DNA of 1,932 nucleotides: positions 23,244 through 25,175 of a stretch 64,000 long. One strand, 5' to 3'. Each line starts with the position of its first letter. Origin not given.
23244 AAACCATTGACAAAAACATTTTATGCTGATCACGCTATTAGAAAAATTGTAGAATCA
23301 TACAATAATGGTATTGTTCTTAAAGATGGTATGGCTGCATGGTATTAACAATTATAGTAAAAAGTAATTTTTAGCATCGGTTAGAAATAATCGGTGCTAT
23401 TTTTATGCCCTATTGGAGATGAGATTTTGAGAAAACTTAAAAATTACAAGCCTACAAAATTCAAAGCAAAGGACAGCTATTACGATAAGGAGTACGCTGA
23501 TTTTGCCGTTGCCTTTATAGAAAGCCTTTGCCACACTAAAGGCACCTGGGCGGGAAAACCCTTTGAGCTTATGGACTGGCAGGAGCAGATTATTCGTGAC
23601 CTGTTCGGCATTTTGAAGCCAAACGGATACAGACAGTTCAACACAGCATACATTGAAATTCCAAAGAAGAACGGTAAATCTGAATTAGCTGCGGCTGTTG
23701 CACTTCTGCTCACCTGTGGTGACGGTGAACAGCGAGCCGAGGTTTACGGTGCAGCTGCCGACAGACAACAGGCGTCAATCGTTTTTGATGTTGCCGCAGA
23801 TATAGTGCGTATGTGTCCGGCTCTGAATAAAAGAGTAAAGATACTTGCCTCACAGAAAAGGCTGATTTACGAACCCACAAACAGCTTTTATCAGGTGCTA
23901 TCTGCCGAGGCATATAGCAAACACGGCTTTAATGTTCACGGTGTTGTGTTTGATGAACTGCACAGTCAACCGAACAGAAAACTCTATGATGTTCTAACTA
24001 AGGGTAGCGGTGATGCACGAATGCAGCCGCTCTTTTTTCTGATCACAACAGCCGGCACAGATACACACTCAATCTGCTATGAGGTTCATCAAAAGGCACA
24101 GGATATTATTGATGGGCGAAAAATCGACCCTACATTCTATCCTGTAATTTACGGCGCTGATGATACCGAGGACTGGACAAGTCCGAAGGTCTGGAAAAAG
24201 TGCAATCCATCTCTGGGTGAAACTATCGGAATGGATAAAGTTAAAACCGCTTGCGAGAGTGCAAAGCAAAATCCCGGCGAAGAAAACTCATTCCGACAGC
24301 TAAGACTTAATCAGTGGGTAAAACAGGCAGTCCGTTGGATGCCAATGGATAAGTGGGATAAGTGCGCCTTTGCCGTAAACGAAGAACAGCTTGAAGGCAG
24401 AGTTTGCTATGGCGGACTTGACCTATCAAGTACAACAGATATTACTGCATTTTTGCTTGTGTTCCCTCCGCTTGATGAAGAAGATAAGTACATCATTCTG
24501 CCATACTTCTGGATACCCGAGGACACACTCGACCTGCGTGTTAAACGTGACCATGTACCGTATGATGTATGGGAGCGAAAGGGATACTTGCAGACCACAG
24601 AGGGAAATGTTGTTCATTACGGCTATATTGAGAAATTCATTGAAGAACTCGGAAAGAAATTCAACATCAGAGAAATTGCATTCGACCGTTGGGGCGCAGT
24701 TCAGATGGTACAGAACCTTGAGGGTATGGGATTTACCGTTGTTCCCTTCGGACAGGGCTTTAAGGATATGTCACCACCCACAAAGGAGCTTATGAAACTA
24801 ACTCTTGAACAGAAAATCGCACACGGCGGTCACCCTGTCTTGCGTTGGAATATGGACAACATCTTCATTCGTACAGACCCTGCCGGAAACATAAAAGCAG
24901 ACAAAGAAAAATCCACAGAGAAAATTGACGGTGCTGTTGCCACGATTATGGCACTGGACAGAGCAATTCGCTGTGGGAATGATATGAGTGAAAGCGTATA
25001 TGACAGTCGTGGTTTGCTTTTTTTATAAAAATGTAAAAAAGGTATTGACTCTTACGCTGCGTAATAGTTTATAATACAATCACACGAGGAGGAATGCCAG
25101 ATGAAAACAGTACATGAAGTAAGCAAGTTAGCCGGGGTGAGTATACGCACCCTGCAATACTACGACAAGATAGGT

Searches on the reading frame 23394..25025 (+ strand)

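Call 68: search_protein_families(library=pfam, proteins=[window:23394-25025:+], max_evalue=0.001)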
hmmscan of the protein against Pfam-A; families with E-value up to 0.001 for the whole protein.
window:23394-25025:+ (544 aa): 2 families
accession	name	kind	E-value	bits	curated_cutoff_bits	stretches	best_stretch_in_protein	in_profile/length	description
PF20441.4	TerL_nuclease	-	4.2e-46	157.9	24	1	246-524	5-282/286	Terminase large subunit, endonuclease domain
PF03354.21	TerL_ATPase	-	4.8e-23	82.2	23.7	1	61-234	1-175/178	Terminase large subunit, ATPase domain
